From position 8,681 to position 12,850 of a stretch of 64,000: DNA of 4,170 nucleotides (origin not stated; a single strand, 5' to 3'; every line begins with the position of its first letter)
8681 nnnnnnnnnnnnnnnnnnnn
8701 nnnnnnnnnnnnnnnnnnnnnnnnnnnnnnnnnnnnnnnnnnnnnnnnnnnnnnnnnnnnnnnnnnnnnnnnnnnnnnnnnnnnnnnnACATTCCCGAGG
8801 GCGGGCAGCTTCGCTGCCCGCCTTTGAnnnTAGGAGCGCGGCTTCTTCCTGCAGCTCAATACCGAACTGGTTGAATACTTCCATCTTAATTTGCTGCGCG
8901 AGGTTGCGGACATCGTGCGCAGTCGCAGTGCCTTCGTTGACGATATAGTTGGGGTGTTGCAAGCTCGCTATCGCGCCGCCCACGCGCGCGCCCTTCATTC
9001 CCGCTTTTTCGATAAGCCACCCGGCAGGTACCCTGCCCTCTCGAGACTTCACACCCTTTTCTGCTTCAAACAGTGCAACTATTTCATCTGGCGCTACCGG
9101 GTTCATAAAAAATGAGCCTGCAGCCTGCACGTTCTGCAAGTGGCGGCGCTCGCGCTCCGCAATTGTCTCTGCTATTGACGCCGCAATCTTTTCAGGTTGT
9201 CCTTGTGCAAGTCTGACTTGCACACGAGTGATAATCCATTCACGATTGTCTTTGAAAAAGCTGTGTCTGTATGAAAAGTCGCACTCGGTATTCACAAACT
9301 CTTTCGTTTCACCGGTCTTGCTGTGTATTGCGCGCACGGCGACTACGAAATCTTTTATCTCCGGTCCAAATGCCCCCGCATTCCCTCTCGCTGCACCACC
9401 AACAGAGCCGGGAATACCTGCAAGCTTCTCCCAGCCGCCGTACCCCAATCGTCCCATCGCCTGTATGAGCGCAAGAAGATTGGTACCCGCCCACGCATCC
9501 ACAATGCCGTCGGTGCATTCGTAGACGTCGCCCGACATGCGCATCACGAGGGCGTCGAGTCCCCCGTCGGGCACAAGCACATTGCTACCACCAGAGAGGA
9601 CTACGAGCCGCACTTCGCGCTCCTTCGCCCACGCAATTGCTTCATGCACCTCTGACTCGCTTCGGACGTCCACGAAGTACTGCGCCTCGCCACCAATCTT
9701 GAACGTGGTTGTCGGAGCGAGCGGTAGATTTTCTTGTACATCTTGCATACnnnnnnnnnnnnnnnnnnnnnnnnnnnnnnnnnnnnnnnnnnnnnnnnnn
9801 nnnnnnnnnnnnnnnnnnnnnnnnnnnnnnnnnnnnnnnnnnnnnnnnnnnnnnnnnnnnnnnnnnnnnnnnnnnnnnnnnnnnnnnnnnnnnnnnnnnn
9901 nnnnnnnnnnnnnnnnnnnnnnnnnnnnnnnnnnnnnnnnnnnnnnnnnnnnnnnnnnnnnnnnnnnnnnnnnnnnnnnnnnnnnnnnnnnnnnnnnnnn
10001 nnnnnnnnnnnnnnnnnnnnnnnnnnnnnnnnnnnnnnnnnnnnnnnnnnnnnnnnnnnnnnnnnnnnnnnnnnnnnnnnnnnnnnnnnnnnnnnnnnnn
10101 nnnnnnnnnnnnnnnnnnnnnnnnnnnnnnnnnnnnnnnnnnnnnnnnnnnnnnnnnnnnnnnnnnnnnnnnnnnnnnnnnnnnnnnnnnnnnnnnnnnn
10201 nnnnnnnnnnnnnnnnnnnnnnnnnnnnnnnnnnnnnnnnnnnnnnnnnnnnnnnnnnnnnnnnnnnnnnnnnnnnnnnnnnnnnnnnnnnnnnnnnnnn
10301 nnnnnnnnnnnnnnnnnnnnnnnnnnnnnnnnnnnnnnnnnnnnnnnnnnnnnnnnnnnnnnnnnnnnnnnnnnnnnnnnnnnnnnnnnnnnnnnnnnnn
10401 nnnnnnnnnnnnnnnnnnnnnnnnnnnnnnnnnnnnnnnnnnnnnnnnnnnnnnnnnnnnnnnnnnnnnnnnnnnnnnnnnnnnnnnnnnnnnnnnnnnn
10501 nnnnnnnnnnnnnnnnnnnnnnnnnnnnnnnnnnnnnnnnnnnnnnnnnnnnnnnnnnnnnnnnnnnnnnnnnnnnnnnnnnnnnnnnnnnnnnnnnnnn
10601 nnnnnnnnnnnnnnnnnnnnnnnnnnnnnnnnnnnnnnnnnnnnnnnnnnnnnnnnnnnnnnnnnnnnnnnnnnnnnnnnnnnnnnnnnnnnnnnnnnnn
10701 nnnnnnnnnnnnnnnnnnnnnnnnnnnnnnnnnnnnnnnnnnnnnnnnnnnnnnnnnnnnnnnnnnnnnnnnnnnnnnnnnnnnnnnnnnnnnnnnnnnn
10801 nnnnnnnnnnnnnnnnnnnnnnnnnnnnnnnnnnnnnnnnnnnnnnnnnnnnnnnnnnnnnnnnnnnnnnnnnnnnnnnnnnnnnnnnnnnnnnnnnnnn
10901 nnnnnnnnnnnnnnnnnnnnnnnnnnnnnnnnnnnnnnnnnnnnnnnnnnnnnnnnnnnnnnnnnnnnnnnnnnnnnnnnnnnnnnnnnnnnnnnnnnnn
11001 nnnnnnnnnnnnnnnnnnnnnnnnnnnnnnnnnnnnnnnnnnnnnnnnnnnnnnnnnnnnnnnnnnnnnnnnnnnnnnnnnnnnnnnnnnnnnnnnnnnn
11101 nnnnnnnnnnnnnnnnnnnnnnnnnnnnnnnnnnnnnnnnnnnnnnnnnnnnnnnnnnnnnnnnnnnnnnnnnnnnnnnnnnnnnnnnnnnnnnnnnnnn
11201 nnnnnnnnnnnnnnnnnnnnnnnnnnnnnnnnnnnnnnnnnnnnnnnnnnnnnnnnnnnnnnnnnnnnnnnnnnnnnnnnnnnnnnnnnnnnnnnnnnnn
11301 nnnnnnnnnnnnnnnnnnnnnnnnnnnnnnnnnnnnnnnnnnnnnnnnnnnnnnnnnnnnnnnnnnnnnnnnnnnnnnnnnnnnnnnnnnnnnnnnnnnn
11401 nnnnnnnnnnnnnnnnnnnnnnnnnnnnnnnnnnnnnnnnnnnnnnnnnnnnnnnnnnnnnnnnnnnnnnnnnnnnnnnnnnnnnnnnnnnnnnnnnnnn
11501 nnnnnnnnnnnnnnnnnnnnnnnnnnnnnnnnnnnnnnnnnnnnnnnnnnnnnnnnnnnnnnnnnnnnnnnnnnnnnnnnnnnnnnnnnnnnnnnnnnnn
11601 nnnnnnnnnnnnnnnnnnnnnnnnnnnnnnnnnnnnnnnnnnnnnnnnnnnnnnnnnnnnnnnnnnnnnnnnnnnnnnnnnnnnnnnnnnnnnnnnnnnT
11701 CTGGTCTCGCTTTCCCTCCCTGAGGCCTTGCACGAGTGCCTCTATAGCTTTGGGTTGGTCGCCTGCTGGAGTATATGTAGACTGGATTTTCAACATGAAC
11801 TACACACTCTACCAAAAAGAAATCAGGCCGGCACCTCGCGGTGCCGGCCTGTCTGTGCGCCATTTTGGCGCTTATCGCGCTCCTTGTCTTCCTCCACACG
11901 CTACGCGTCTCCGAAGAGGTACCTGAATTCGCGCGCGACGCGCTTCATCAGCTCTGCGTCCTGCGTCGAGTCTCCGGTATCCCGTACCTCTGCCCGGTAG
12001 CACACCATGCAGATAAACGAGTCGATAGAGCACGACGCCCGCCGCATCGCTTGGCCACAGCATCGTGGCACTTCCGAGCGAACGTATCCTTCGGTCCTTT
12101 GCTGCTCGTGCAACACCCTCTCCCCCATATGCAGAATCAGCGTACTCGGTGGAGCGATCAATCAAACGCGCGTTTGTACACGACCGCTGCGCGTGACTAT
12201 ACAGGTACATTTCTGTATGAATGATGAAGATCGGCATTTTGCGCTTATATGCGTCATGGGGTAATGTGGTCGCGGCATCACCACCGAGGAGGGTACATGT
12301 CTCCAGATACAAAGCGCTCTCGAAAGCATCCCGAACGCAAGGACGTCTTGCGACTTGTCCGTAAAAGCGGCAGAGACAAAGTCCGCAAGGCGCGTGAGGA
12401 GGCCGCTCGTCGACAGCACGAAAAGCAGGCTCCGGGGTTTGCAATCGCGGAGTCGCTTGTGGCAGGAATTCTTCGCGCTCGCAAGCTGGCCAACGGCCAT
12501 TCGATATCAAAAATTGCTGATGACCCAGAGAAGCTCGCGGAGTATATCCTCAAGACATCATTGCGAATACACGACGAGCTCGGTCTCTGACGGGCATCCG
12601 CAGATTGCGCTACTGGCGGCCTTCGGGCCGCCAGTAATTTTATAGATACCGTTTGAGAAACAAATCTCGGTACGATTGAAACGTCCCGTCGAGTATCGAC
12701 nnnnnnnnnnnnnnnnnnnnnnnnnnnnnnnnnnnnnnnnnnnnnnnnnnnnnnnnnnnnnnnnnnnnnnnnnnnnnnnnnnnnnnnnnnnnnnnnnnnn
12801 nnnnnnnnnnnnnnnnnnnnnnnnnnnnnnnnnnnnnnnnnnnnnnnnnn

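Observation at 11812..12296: Orphan strong terminator and unannotated ~450-nt transcribed gap upstream of uvrB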

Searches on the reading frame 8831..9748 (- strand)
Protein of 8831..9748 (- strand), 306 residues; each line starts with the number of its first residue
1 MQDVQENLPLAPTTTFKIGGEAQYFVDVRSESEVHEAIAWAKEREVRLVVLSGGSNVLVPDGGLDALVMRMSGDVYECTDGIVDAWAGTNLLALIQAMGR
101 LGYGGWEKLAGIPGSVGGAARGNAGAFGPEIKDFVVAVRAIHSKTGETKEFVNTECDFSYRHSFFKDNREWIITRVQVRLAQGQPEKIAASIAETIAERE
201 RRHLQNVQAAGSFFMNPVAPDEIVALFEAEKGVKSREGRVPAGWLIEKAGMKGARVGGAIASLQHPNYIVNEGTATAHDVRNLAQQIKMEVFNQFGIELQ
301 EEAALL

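Call 70: search_protein_families(library=pfam, proteins=[window:8831-9748:-], max_evalue=0.00001)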
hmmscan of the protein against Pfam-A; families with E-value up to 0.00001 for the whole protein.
window:8831-9748:- (306 aa): 2 families
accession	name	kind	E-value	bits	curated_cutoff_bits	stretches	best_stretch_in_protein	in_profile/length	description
PF02873.21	MurB_C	-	1.3e-26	93.1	27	1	188-304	2-97/99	UDP-N-acetylenolpyruvoylglucosamine reductase, C-terminal domain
PF01565.28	FAD_binding_4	-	4.6e-17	62.4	26.4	1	23-149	2-136/139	FAD binding domain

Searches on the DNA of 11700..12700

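Call 6: search_rna_families(source=window, start=11700, end=12700, threshold=evalue, max_evalue=10)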
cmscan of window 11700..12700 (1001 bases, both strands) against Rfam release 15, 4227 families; matches with E-value up to 10: 5.
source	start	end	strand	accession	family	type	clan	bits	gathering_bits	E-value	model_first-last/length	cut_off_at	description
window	12651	12682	+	RF01320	CRISPR-DR7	Gene; CRISPR;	CL00015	22.9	37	0.09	1-37/37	no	CRISPR RNA direct repeat element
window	11765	11857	+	RF00506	Thr_leader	Cis-reg; leader;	-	22.1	55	0.15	1-118/118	no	Threonine operon leader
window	12535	12566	-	RF00610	SNORD110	Gene; snRNA; snoRNA; CD-box;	CL00076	17.8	64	1.7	1-71/71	no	Small nucleolar RNA SNORD110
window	12584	12634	-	RF01544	TB11Cs5H3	Gene; snRNA; snoRNA; HACA-box;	-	15.8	50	2.5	1-65/65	no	Trypanosomatid snoRNA TB11Cs5H3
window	11842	11947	+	RF00757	mir-275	Gene; miRNA;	-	15.1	56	4.7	1-89/89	no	mir-275 microRNA precursor family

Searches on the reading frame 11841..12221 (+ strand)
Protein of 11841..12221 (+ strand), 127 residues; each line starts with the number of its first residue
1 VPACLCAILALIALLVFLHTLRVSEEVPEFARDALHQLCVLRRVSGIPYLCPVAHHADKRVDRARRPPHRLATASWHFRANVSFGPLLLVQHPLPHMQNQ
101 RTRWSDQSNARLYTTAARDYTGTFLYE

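Call 9: search_protein_families(library=pfam, proteins=[window:11841-12221:+], max_evalue=10)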
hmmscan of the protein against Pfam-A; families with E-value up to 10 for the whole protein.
seq(127 aa): 1 family
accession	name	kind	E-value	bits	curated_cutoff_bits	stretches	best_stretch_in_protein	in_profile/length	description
PF12428.13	DUF3675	-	0.12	13.3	24.3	1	4-44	66-106/119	Protein of unknown function (DUF3675)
